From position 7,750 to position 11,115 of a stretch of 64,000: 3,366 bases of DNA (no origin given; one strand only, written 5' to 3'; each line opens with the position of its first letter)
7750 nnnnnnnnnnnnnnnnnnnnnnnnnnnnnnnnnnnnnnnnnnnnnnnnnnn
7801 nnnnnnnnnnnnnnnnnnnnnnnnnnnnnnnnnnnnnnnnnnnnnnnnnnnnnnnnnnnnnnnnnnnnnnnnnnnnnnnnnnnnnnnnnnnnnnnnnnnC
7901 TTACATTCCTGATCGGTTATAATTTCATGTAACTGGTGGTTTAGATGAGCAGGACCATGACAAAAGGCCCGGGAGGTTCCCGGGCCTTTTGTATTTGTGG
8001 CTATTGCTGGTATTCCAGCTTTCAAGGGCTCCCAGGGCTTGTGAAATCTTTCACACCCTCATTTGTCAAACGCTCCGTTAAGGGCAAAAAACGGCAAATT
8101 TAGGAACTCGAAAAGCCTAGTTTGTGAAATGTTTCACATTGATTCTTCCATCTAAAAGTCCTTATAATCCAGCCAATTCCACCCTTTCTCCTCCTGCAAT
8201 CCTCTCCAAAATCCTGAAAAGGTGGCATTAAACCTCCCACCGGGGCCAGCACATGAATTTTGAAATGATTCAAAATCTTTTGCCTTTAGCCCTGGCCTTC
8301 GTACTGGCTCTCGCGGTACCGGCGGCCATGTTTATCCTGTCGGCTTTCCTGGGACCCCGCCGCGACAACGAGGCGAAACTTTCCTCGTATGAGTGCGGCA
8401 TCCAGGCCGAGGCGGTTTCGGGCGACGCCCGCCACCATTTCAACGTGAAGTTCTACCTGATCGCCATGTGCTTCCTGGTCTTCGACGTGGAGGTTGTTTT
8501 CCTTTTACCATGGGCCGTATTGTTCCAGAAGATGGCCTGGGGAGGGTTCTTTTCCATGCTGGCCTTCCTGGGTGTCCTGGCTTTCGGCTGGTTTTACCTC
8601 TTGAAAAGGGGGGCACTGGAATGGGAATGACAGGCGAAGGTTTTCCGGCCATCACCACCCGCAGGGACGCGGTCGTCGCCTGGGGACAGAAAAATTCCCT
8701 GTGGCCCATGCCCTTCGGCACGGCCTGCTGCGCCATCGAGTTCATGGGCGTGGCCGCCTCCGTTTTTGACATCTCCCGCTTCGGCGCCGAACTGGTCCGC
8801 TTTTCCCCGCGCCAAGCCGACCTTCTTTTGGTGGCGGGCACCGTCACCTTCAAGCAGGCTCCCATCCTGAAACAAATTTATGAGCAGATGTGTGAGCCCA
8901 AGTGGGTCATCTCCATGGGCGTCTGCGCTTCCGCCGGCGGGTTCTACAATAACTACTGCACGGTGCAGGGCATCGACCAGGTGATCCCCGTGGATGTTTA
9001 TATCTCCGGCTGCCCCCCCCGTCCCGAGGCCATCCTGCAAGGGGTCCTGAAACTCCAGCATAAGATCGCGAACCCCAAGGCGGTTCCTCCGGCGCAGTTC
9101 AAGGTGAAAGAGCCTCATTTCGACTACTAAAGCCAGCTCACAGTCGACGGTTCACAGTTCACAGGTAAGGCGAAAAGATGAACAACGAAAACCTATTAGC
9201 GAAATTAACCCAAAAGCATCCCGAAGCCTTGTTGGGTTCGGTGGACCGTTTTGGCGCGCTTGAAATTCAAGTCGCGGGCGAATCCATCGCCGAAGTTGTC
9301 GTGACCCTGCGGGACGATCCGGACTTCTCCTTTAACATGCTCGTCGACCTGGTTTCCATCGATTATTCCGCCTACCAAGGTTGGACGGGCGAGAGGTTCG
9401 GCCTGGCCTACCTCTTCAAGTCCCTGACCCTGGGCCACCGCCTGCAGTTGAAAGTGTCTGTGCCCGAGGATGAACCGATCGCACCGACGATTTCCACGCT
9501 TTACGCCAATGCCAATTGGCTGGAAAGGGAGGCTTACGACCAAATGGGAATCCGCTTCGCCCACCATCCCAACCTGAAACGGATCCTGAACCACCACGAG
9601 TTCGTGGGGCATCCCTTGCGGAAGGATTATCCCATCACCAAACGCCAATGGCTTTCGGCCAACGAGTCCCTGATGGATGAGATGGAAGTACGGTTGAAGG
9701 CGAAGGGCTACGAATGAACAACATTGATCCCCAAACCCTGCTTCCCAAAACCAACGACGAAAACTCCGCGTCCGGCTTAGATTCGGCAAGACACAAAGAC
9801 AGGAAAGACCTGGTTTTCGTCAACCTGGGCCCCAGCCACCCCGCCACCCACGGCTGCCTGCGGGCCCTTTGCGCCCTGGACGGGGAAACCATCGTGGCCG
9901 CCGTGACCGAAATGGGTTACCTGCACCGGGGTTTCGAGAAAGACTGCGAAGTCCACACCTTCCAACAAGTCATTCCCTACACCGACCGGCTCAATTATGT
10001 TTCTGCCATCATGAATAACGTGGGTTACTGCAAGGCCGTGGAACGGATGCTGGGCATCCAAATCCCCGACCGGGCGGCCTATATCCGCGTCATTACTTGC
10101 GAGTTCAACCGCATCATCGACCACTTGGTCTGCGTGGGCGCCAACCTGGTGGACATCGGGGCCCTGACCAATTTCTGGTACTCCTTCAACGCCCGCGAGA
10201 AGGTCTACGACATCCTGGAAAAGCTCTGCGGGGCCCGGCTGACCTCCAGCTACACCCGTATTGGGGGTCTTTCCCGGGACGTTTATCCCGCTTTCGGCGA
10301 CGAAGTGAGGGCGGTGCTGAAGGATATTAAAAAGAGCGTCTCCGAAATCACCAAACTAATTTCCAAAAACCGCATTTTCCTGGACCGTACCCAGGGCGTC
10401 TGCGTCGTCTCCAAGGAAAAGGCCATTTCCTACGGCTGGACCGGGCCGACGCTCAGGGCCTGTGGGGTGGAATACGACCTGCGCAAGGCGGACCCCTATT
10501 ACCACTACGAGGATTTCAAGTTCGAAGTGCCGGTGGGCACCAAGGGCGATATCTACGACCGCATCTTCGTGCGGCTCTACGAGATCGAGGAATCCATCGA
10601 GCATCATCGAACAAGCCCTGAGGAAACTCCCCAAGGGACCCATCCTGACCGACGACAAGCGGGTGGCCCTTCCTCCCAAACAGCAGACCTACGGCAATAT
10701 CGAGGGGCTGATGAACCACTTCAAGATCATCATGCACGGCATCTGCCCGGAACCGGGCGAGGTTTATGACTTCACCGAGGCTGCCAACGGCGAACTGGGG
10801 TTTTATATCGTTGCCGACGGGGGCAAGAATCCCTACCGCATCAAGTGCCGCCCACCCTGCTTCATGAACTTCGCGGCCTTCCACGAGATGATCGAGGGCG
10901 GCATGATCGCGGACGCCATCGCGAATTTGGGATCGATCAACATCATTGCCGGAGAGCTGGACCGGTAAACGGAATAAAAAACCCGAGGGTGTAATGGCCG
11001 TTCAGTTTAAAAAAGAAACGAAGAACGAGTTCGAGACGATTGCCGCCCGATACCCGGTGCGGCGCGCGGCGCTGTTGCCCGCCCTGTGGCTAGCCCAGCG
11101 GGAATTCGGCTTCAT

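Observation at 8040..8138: Two perfect CRP-type palindromes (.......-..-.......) phased 83 bp apart upstream of nuoA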

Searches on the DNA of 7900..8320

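Call 51: search_rna_families(source=window, start=7900, end=8320, threshold=evalue, max_evalue=1)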
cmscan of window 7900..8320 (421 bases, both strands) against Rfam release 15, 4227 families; matches with E-value up to 1: 2.
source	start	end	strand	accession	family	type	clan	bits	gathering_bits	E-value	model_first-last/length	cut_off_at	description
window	7962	7991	+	RF04001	mir-7918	Gene; miRNA;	-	20.4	80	0.084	1-58/58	no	mir-7918 microRNA precursor family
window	7959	8030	-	RF00513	Trp_leader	Cis-reg; leader;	-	17.5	41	0.58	1-100/100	no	Tryptophan operon leader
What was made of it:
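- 8175..8252 (+): Predicted 78-nt leader (the start site is inferred, not mapped). Bases 8175-8188 pair with 8216-8229 in a 5'-terminal stem. No Rfam family matches (call 51).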

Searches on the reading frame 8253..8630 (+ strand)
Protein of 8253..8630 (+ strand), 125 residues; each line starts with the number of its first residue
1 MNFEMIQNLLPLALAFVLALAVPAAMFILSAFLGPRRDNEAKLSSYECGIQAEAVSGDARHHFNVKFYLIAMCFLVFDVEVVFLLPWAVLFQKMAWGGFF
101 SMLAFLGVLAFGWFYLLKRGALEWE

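Call 8: find_encoding_contigs(protein=window:8253-8630:+, flank=10000, max_places=10)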
Protein window:8253-8630:+ (125 aa): 3 contigs read that carry it; 3 places shown.
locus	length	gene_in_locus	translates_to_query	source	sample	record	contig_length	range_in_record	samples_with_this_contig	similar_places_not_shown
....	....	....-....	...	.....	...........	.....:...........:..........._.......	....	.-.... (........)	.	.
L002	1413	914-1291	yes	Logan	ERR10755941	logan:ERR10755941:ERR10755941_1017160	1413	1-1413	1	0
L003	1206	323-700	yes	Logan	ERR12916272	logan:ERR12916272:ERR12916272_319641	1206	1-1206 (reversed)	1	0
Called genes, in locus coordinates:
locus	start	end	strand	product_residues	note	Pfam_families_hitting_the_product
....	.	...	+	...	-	?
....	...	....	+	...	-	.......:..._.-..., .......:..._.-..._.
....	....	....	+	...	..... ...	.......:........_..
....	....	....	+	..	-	?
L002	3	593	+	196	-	?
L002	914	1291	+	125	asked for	PF00507:Oxidored_q4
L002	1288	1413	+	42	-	?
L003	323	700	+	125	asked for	PF00507:Oxidored_q4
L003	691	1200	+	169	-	PF01058:Oxidored_q6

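Call 10: find_related_loci(query=window:8253-8630:+, collection=genome_contigs, flank=10000)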
Query window:8253-8630:+ (125 aa) in genome_contigs; peptide patterns used: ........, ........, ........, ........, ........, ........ (x = any residue, [..] = any of these).
139 stretches matched a pattern; 22 encode a relative of the query (tblastn E <= 1e-3); 22 distinct loci.
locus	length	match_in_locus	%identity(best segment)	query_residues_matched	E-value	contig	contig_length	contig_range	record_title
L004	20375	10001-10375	86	1-125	1e-70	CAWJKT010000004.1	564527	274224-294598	MAG: uncultured proteobacterium isolate MFD05512.bin.2.30 genome assembly, contig: contig_12851, whole genome shotgun se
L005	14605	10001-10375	86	1-125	4e-70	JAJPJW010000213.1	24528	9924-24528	MAG: Proteobacteria bacterium isolate Centralia_MAG_561 k107_1464010, whole genome shotgun sequence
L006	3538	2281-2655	82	1-125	3e-68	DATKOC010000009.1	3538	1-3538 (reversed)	MAG TPA_asm: bacterium isolate SMAG_U14754 k141_3095227, whole genome shotgun sequence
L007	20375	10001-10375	87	1-125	5e-67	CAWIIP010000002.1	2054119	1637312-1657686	MAG: uncultured proteobacterium isolate MFD09286.bin.2.44 genome assembly, contig: contig_44388, whole genome shotgun se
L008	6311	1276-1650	89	1-125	3e-66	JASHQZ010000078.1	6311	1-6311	MAG: candidate division FCPU426 bacterium isolate JOPF088 JOPF_NEAR_contig_278733, whole genome shotgun sequence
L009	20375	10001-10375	78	1-125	9e-66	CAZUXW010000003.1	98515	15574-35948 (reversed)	MAG TPA_asm: uncultured bacterium isolate binchicken_co54_368 genome assembly, contig: NODE_274_length_98515_cov_24.9349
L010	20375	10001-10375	89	1-125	4e-64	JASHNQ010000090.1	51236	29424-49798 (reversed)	MAG: candidate division FCPU426 bacterium isolate JOPF001 JOPF_AWAY_contig_1274931, whole genome shotgun sequence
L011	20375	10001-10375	83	1-125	4e-62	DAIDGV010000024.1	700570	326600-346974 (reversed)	MAG TPA_asm: candidate division FCPU426 bacterium isolate clean3 k141_771235, whole genome shotgun sequence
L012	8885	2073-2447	78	1-125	2e-59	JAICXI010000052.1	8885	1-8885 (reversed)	MAG: bacterium isolate LS_FP_2_bin.106 k141_2284483_length_8885_cov_10.0000, whole genome shotgun sequence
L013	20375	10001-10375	71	1-125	7e-59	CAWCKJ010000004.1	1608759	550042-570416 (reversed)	MAG: candidate division FCPU426 bacterium isolate MFD01231.bin.1.41 genome assembly, contig: contig_18727, whole genome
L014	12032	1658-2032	86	1-125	1e-58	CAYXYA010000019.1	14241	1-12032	MAG TPA_asm: uncultured bacterium isolate SRP269290_co5_40 genome assembly, contig: NODE_1345_length_14241_cov_8.813055,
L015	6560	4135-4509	78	1-125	9e-59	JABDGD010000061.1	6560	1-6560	MAG: Candidatus Firestonebacteria bacterium isolate BWOrgHeat_Nextera36_MAG1 3300020999.a:Ga0206920_1260, whole genome s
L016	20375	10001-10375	80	1-125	9e-59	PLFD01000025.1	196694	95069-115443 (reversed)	MAG: candidate division FCPU426 bacterium isolate bog_1179 73.20110800_S3S.14_contig_7967, whole genome shotgun sequence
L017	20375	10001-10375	80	1-125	1e-58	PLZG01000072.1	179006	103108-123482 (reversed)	MAG: candidate division FCPU426 bacterium isolate palsa_1180 73.20120700_P3D.179_contig_8526, whole genome shotgun seque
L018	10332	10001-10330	78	1-110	2e-55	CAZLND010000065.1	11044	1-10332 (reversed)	MAG TPA_asm: uncultured bacterium isolate binchicken_co50_333 genome assembly, contig: NODE_7348_length_11044_cov_5.4179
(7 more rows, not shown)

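Call 26: list_cluster_members(proteins=[window:8253-8627:+, window:5805-7292:+, window:62571-63350:+])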
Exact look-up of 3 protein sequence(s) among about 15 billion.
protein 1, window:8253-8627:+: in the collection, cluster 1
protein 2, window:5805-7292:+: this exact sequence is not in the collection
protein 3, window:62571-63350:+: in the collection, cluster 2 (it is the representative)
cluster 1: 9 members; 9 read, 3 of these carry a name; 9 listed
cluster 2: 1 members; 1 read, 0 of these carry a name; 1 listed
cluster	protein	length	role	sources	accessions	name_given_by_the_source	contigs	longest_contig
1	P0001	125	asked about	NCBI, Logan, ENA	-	-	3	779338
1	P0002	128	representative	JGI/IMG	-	NADH-quinone oxidoreductase subunit A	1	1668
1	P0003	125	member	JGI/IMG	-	NADH-quinone oxidoreductase subunit A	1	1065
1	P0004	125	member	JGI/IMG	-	NADH-quinone oxidoreductase subunit A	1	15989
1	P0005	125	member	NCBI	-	-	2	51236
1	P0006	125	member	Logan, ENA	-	-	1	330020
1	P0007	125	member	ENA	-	-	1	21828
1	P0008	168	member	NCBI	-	-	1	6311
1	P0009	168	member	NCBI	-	-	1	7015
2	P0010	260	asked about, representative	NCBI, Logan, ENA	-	-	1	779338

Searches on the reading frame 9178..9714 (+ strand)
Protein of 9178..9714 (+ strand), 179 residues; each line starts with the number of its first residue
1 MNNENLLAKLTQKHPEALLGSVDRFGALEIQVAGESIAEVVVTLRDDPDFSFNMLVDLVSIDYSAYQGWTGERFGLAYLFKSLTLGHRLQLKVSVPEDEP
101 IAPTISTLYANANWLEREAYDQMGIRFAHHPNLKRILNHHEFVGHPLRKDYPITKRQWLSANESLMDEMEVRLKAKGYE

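Call 25: search_protein_families(library=pfam, proteins=[window:9178-9714:+])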
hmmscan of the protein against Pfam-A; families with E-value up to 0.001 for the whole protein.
window:9178-9714:+ (179 aa): 1 family
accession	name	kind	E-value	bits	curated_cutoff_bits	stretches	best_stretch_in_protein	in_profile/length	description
PF00329.25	Complex1_30kDa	-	1.5e-37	129.3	22.5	1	30-156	1-123/124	Respiratory-chain NADH dehydrogenase, 30 Kd subunit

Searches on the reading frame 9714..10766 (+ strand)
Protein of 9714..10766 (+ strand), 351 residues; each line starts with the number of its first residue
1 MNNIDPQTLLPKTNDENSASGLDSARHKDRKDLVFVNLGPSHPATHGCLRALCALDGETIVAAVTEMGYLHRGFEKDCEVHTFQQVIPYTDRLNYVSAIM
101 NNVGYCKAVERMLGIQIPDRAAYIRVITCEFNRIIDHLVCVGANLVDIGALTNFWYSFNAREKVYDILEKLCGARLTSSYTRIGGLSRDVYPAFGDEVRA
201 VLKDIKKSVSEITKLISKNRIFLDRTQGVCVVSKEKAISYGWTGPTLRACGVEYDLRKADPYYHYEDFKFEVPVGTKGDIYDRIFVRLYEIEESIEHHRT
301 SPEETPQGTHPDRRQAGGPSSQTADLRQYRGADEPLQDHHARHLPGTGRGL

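Call 25: search_protein_families(library=pfam, proteins=[window:9714-10766:+])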
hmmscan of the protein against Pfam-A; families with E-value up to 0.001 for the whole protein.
window:9714-10766:+ (351 aa): 1 family
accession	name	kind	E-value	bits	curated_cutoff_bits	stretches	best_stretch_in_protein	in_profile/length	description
PF00346.24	Complex1_49kDa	-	7.6e-61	206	24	1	147-310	1-164/271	Respiratory-chain NADH dehydrogenase, 49 Kd subunit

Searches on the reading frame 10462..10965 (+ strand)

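Call 25: search_protein_families(library=pfam, proteins=[window:10462-10965:+])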
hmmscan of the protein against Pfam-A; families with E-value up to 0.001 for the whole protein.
window:10462-10965:+ (168 aa): 1 family
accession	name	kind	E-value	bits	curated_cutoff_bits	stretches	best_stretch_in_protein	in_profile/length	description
PF00346.24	Complex1_49kDa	-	1.2e-42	146.3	24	1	46-168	149-271/271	Respiratory-chain NADH dehydrogenase, 49 Kd subunit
